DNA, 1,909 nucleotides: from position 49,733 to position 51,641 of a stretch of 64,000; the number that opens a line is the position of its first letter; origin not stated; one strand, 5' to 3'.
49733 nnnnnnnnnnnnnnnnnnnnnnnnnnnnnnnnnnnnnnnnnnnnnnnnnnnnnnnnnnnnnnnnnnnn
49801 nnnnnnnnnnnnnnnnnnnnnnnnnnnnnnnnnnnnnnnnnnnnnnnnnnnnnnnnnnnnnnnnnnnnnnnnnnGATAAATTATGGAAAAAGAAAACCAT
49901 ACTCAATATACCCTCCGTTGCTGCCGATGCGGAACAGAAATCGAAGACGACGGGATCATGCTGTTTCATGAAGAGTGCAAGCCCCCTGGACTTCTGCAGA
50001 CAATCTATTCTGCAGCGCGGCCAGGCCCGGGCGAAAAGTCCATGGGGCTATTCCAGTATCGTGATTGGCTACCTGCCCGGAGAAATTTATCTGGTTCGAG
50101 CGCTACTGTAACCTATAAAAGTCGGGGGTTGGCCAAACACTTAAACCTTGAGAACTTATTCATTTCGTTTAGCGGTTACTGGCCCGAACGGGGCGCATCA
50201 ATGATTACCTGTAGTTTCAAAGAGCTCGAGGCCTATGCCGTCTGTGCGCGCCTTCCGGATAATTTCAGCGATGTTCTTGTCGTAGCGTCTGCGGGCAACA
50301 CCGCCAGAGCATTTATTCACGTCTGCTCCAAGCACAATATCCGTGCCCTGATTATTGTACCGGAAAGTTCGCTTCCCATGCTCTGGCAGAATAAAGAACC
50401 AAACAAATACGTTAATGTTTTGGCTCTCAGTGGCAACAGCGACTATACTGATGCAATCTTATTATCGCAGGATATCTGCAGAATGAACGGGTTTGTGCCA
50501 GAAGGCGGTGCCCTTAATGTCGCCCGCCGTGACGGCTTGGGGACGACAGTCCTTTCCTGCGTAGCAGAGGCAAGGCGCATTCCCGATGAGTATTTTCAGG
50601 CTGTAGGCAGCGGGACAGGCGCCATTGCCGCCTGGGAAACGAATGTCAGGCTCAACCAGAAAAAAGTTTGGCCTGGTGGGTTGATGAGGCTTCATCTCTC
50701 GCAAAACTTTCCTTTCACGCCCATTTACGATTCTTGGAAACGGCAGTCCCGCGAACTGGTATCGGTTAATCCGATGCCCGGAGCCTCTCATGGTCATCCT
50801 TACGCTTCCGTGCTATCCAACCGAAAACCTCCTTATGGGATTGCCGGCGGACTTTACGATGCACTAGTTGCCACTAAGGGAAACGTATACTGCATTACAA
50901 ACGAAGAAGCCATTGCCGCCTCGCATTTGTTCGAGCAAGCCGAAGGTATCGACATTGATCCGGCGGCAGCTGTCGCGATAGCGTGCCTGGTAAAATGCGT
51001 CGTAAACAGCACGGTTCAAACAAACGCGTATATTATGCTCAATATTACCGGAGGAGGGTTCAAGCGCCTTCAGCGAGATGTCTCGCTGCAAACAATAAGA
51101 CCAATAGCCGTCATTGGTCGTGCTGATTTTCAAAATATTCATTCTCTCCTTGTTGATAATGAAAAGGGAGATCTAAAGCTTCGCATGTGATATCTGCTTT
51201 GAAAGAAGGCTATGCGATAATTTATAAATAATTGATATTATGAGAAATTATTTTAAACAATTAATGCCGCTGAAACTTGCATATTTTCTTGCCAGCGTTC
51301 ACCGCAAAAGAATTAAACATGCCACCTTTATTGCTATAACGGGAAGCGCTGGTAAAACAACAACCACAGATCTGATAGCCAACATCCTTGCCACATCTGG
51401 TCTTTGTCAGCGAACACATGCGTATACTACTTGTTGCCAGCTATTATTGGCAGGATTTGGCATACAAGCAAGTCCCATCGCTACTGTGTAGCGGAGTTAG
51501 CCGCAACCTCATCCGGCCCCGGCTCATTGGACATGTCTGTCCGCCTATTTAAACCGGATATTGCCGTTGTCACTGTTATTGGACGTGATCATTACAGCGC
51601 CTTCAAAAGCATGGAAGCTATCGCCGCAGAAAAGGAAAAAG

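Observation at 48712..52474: Promoter-led three-gene cassette: ATP-grasp ligase, ThrC/cysteate-synthase-like PLP enzyme, N-domain-less Mur-type ligase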

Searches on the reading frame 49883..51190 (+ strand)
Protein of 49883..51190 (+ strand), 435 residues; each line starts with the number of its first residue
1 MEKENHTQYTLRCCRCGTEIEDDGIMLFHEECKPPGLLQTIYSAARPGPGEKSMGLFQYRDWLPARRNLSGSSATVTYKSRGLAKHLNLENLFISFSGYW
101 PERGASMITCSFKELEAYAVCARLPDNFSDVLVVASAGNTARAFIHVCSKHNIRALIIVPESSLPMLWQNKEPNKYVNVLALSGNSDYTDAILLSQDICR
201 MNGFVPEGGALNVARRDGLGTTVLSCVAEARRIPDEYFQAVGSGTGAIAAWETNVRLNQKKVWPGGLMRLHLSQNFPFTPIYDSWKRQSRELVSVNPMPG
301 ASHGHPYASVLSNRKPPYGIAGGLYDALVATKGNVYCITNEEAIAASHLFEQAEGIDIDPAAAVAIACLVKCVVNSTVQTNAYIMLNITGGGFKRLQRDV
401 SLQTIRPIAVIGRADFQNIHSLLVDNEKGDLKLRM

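Call 3: search_protein_families(library=pfam, proteins=[window:49883-51190:+], max_evalue=0.01)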
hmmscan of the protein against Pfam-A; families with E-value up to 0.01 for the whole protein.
window:49883-51190:+ (435 aa): 1 family
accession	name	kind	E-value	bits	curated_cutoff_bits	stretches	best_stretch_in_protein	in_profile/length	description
PF00291.31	PALP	-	2.2e-23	83.4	35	1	109-390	34-295/295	Pyridoxal-phosphate dependent enzyme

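Call 4: search_protein_families(library=ncbifam, proteins=[window:49883-51190:+], max_evalue=0.01)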
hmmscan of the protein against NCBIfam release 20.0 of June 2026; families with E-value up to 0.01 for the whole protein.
window:49883-51190:+ (435 aa): 13 families
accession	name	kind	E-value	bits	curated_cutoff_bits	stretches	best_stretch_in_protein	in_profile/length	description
TIGR03844.1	cysteate_syn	equivalog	1.3e-138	462.1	324.9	1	9-407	1-394/398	cysteate synthase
NF006050.0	PRK08197.1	equivalog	1.1e-12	47.4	303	1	10-397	8-386/406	threonine synthase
NF004996.0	PRK06381.1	equivalog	1.7e-12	47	266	1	73-391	14-317/319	threonine synthase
TIGR00260.1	thrC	equivalog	2.1e-10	40.3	167.1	1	73-193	21-140/340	threonine synthase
NF006205.0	PRK08329.1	equivalog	3.1e-07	29.7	358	0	11-162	2-137/347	threonine synthase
NF004170.0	PRK05638.1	equivalog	5.8e-07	28.4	421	1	330-397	293-360/442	threonine synthase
NF006390.0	PRK08639.1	equivalog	9.2e-06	24.9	421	1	111-250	54-193/418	threonine ammonia-lyase IlvA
NF006674.0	PRK09224.1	subfamily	1.3e-05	24.2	577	1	110-203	53-144/508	threonine ammonia-lyase IlvA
NF009130.0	PRK12483.1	subfamily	2.4e-05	23.1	801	1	109-243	64-196/521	threonine ammonia-lyase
TIGR01124.1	ilvA_2Cterm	equivalog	4.5e-05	22.2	411.3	1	110-244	45-177/499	threonine ammonia-lyase, biosynthetic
TIGR01127.1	ilvA_1Cterm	equivalog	4.8e-05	22.5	378.75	1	108-203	26-119/380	threonine ammonia-lyase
TIGR02079.1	THD1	equivalog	0.00012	21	440.55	1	110-162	44-97/410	threonine ammonia-lyase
NF006094.0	PRK08246.1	subfamily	0.0026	17.2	331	0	128-205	67-141/310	serine/threonine dehydratase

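Call 8: find_encoding_contigs(protein=window:49883-51190:+, flank=10000, max_places=6)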
Protein window:49883-51190:+ (435 aa): no gene with exactly this product is on record in the collection.

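Call 35: find_homologous_proteins(query=window:49883-51190:+)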
Query window:49883-51190:+ (435 aa): 8000 proteins with E <= 0.001 among 8000 candidates; the best 120 are listed.
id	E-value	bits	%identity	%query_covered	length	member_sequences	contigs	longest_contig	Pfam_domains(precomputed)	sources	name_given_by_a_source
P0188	6.2e-298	1005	100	100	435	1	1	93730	PF00291.32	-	-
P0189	1.3e-213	727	74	98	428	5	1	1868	PF00291.32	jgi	jgi:cysteate synthase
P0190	4.4e-207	706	71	97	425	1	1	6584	PF00291.32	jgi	jgi:cysteate synthase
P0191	1.0e-199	682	70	97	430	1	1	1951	PF00291.32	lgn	-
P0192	4.0e-198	676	69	97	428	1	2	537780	PF00291.32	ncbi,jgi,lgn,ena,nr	ncbi:MAG: cysteate synthase [Deltaproteobacteria bacterium HGW-Deltaproteobacteria-13]|jgi:cysteate 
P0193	2.6e-197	674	71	96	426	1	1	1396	PF00291.32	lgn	-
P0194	1.5e-190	651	67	97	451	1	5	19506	PF00291.32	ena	-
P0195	3.1e-185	634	67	96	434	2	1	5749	PF00291.32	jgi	-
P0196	1.6e-180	618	64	98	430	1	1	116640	PF00291.32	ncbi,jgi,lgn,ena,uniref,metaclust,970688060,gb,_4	ncbi:cysteate synthase [hydrocarbon metagenome]|uniref:Cysteate synthase n=1 Tax=hydrocarbon metagen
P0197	6.0e-173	593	66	90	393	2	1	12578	PF00291.32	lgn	-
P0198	9.2e-152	524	59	93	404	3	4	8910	PF00291.32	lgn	-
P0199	1.6e-144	500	57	94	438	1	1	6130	PF00291.32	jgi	jgi:cysteate synthase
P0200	2.7e-144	499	57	94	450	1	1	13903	PF00291.32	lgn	-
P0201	1.9e-143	496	57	94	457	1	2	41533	PF00291.32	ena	-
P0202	6.8e-139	481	55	93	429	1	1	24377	PF00291.32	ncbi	-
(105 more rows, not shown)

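Call 37: search_solved_structures(query=window:49883-51190:+, max_evalue=0.001)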
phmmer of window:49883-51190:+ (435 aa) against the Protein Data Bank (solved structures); distinct sequences matched with E-value up to 0.001: 5.
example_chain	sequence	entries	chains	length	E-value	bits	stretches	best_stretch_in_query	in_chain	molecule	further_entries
9k3c_A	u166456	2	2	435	1e-120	406.4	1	6-410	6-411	Cysteate synthase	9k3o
6cgq_A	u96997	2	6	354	1.4e-12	50.2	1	108-253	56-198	Threonine synthase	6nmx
2d1f_A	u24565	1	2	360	4.3e-11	45.2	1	325-402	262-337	Threonine synthase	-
2zsj_A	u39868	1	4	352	2.2e-08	36.3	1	58-402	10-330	Threonine synthase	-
1uim_A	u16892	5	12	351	3.8e-07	32.2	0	331-395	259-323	Threonine Synthase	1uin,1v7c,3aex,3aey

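Call 39: find_encoding_contigs(protein=P0194, flank=9000, max_places=3)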
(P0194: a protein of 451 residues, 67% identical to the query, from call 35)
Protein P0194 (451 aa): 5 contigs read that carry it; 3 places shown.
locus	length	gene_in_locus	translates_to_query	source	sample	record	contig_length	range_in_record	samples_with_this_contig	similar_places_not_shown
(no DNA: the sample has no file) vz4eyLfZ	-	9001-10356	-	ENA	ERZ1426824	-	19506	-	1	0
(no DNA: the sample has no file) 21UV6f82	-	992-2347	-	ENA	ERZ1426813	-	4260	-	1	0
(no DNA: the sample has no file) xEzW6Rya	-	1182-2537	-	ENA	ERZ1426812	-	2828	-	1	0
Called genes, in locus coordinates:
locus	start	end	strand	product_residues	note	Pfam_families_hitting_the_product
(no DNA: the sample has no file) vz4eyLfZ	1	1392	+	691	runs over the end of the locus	PF03190:Thioredox_DsbH, PF13899:Thioredoxin_7, PF07470:Glyco_hydro_88 (faint)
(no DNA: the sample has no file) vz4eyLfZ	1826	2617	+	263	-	PF02146:SIR2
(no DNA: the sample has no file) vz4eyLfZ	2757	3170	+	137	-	PF03061:4HBT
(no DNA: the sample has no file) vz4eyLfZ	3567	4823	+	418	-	-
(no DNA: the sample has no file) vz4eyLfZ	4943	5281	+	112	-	PF02423:OCD_Mu_crystall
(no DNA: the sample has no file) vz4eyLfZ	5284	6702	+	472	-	PF01734:Patatin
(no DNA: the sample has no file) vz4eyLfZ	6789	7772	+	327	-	PF02423:OCD_Mu_crystall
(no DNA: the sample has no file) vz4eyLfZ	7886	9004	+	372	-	PF14397:ATPgrasp_ST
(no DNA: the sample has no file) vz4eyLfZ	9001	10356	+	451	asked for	PF00291:PALP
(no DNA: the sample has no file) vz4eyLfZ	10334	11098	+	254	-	PF01739:CheR (faint), PF13847:Methyltransf_31 (weak), PF08241:Methyltransf_11 (weak), PF08242:Methyltransf_12 (weak), PF13649:Methyltransf_25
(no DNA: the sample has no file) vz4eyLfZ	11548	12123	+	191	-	PF16036:Chalcone_3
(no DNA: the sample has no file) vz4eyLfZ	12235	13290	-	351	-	PF01641:SelR, PF01625:PMSR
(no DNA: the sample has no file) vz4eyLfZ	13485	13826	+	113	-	-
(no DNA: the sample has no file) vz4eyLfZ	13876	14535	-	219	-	?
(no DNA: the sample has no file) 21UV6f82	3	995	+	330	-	?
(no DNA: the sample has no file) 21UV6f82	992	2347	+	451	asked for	PF00291:PALP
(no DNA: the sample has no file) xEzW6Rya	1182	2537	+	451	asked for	PF00291:PALP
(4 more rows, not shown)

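Call 40: find_encoding_contigs(protein=P0190, flank=7000, max_places=2)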
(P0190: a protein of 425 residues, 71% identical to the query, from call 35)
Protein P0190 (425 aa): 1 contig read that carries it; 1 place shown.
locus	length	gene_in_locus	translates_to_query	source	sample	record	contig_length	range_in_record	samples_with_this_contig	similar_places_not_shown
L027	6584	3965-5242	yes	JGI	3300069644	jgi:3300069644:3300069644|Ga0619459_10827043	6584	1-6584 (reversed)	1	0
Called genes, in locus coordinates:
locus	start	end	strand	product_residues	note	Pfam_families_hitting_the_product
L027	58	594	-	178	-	PF00210:Ferritin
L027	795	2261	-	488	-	PF01943:Polysacc_synt, PF13440:Polysacc_synt_3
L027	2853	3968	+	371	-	PF14397:ATPgrasp_ST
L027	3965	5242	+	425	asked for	PF00291:PALP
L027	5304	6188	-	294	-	PF04055:Radical_SAM (faint)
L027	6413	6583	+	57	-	?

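Call 41: find_encoding_contigs(protein=P0196, flank=9000, max_places=2)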
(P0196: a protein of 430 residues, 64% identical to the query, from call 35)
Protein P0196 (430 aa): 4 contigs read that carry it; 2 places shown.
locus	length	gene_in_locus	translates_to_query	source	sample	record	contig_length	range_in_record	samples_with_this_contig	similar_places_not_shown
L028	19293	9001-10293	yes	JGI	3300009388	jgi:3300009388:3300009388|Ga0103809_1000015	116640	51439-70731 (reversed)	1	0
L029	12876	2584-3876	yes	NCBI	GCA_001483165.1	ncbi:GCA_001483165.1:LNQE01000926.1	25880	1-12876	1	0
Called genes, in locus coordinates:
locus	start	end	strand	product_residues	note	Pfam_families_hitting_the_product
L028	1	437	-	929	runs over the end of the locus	PF00133:tRNA-synt_1, PF01921:tRNA-synt_1f (faint), PF09334:tRNA-synt_1g, PF13603:tRNA-synt_1_2 (weak), PF01406:tRNA-synt_1e (weak), PF08264:Anticodon_1, PF06827:zf-FPG_IleRS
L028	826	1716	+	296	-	PF01435:Peptidase_M48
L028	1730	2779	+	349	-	PF04018:VCA0040-like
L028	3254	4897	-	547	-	PF00118:Cpn60_TCP1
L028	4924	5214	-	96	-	PF00166:Cpn10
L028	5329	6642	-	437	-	PF03796:DnaB_C (weak), PF06745:ATPase, PF13481:AAA_25, PF25199:nSTAND_NTPase5 (faint), PF13401:AAA_22 (faint), PF13541:ChlI, PF05362:Lon_C (weak)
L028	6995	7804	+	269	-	PF01507:PAPS_reduct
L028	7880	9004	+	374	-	PF14397:ATPgrasp_ST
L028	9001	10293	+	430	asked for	PF00291:PALP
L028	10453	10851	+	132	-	-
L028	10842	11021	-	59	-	-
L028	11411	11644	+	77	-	-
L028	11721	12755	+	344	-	-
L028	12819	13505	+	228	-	PF09997:DUF2238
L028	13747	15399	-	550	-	PF02690:Na_Pi_cotrans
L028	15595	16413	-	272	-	PF13276:HTH_21, PF00665:rve, PF13683:rve_3, PF13333:rve_2 (weak)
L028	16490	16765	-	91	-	PF01527:HTH_Tnp_1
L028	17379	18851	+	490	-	PF00270:DEAD, PF04851:ResIII, PF00271:Helicase_C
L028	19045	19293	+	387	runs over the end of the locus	-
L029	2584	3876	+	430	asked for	PF00291:PALP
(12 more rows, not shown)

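Call 54: search_solved_structures(query=window:49883-51190:+, max_evalue=1e-50, show_alignments=1)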
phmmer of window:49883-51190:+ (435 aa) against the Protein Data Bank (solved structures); distinct sequences matched with E-value up to 1e-50: 1.
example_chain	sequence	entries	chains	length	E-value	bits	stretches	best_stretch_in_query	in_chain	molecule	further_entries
9k3c_A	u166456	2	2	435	1e-120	406.4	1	6-410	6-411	Cysteate synthase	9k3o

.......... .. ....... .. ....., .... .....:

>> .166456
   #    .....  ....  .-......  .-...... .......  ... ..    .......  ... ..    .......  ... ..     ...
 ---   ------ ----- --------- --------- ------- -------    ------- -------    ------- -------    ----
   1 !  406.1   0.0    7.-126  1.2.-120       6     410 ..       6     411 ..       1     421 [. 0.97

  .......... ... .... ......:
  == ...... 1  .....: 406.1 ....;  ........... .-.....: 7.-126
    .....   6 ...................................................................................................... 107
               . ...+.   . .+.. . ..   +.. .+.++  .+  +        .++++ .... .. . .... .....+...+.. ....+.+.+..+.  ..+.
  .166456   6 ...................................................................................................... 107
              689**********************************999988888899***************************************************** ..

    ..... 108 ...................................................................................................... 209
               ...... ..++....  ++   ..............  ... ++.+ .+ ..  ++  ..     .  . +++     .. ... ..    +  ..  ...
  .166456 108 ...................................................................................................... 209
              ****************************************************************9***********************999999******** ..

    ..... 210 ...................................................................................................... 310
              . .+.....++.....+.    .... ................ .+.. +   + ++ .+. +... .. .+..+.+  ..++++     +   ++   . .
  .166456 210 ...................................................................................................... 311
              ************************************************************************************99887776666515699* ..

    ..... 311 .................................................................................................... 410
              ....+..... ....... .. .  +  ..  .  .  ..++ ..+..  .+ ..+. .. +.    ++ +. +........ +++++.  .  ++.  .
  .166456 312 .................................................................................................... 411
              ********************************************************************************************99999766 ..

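Call 63: search_protein_families(library=ncbifam, proteins=[L028:6995-7804:+, L028:10453-10851:+, L028:11721-12755:+, L027:5304-6188:-, L027:795-2261:-], max_evalue=0.00001)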
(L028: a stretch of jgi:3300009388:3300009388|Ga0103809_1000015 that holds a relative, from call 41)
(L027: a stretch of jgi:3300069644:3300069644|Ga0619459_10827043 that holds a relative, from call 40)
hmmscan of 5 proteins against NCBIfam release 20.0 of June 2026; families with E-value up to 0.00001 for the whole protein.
L028:6995-7804:+ (269 aa): 12 families
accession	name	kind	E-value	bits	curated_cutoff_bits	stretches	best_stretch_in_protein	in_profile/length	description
NF002537.0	PRK02090.1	equivalog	8.7e-82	274.4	154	1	20-261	11-241/244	phosphoadenylyl-sulfate reductase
TIGR02055.1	APS_reductase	subfamily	4.3e-77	258.3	235.3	1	64-257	1-194/194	adenylylsulfate reductase, thioredoxin dependent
TIGR00434.1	cysH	subfamily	1e-57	195.5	165.1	1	57-258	14-213/214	phosophoadenylyl-sulfate reductase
TIGR00424.1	APS_reduc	equivalog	4.7e-53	180.4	553.2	1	23-261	89-326/464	5'-adenylylsulfate reductase, thioredoxin-independent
TIGR02057.1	PAPS_reductase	equivalog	6.6e-48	163.5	254.2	1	59-258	27-224/224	phosphoadenosine phosphosulfate reductase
NF006327.0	PRK08557.1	equivalog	2e-16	59.8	366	1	38-231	167-355/415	hypothetical protein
NF010367.0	PRK13795.1-2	equivalog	4.2e-14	51.9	456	1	55-230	239-415/584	hypothetical protein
NF010366.0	PRK13795.1-1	equivalog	5.3e-13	48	745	1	82-231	294-444/667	hypothetical protein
NF010368.0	PRK13795.1-3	equivalog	4.7e-12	45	588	1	53-231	244-421/635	hypothetical protein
NF003587.0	PRK05253.1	subfamily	1.4e-07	31.1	195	0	190-217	181-208/301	sulfate adenylyltransferase subunit CysD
NF006351.0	PRK08576.1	equivalog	4.2e-07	28.9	290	1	139-231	308-402/436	hypothetical protein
NF010369.0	PRK13795.1-4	equivalog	5.7e-06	24.8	1086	1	59-231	254-429/633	hypothetical protein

L028:10453-10851:+ (132 aa): 1 family
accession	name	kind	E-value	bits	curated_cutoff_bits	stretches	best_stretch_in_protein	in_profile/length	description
NF052416.1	ISCR_clade_Ia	exception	3.8e-07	29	925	1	37-81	443-487/509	ISCR element clade Ia family transposase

L028:11721-12755:+ (344 aa): 2 families
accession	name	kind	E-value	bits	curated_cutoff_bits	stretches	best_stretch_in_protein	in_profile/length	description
TIGR04552.1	TIGR04552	subfamily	1.6e-83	281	125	1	9-339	4-352/352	TIGR04552 family protein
TIGR04562.1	TIGR04562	subfamily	6.1e-80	269.1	140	1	11-339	3-356/356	TIGR04552 family protein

L027:5304-6188:- (294 aa): 5 families
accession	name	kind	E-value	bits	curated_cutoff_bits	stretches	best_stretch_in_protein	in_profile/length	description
TIGR03977.1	rSAM_pair_HxsC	equivalog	1.7e-08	33.7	267.9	1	41-151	28-135/292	His-Xaa-Ser system radical SAM maturase HxsC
NF038283.1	viperin_w_prok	equivalog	3.4e-08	33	180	1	44-131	8-98/281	viperin family antiviral radical SAM protein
TIGR02666.1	moaA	equivalog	1e-07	31.3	284.05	1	43-137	15-112/336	GTP 3',8-cyclase MoaA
TIGR04311.1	rSAM_Geo_metal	subfamily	1.7e-07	30.6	400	1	42-132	7-96/423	radical SAM/SPASM family putative metalloenzyme maturase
TIGR04317.1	W_rSAM_matur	equivalog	2.3e-06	27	380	1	42-155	8-117/349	tungsten cofactor oxidoreductase radical SAM maturase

L027:795-2261:- (488 aa): 3 families
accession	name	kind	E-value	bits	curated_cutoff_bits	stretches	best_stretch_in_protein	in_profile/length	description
NF007773.0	PRK10459.1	equivalog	4.7e-159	530.5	273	1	1-482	1-483/492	MOP flippase family protein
NF047674.1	TeichurnBiosyTuaB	equivalog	1.2e-125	420.2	580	1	2-464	3-467/469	teichuronic acid biosynthesis protein TuaB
NF058658.1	Oglyco_Wzx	exception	1.1e-57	196.2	720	1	2-481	5-478/478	O-glycosylation flippase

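Call 77: search_protein_families(library=padloc, proteins=[window:49883-51190:+], max_evalue=0.001)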
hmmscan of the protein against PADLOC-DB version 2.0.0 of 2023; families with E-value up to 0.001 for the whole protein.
window:49883-51190:+ (435 aa): 0 families

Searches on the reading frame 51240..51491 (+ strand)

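Call 3: search_protein_families(library=pfam, proteins=[window:51240-51491:+], max_evalue=0.01)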
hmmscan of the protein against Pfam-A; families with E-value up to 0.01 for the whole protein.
window:51240-51491:+ (83 aa): 1 family
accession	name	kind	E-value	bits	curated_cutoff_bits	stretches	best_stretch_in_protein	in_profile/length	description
PF08245.18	Mur_ligase_M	-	1.8e-05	25.2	24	1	33-57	1-22/200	Mur ligase middle domain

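Call 4: search_protein_families(library=ncbifam, proteins=[window:51240-51491:+], max_evalue=0.01)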
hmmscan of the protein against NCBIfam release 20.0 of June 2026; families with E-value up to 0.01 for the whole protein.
window:51240-51491:+ (83 aa): 17 families
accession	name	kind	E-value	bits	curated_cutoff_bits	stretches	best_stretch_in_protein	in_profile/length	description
NF008896.0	PRK11929.1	equivalog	4.8e-08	31.3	1023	1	17-57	594-630/965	bifunctional UDP-N-acetylmuramoyl-L-alanyl-D-glutamate--2,6-diaminopimelate ligase MurE/UDP-N-acetylmuramoyl-tripeptide--D-alanyl-D-alanine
TIGR01143.1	murF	subfamily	1.1e-07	31.2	288.6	1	17-54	64-100/418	UDP-N-acetylmuramoyl-tripeptide--D-alanyl-D-alanine ligase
TIGR01087.1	murD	equivalog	1.4e-06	27.7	211.95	1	23-55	102-131/441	UDP-N-acetylmuramoyl-L-alanine--D-glutamate ligase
TIGR01082.1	murC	equivalog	1.4e-05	24.4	335.1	1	24-56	96-128/449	UDP-N-acetylmuramate--L-alanine ligase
NF033197.0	F430_CfbE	equivalog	1.8e-05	23.9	250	1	24-53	95-124/430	coenzyme F430 synthase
NF053647.1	pMurD2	equivalog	4.1e-05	22.6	550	1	17-55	89-126/405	pseudomurein biosynthesis peptide ligase pMurD2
NF053648.1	pMurE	equivalog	6.8e-05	21.8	600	1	14-56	84-126/464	pseudomurein biosynthesis peptide ligase pMurE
TIGR01085.1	murE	subfamily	7.3e-05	21.8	257.3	1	13-54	70-111/472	UDP-N-acetylmuramyl-tripeptide synthetase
NF001124.0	PRK00139.1-2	equivalog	0.00012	21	476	1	17-55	100-136/500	UDP-N-acetylmuramoyl-L-alanyl-D-glutamate--2,6-diaminopimelate ligase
NF001123.0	PRK00139.1-1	equivalog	0.00014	20.6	586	1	12-53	91-132/493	UDP-N-acetylmuramoyl-L-alanyl-D-glutamate--2,6-diaminopimelate ligase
NF053645.1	pMurC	equivalog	0.00016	20.5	560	1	29-63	103-137/492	pseudomurein biosynthesis peptide ligase pMurC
TIGR02068.2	cya_phycin_syn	equivalog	0.00022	19.4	850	1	30-55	481-506/862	cyanophycin synthetase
NF053646.1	pMurD1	equivalog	0.0003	19.6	610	1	28-54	109-135/465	pseudomurein biosynthesis peptide ligase pMurD1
NF001126.0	PRK00139.1-4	equivalog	0.00042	19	373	1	23-54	99-130/486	UDP-N-acetylmuramoyl-L-alanyl-D-glutamate--2,6-diaminopimelate ligase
NF010623.0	PRK14016.1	subfamily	0.00072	17.8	877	1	30-55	482-507/871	cyanophycin synthetase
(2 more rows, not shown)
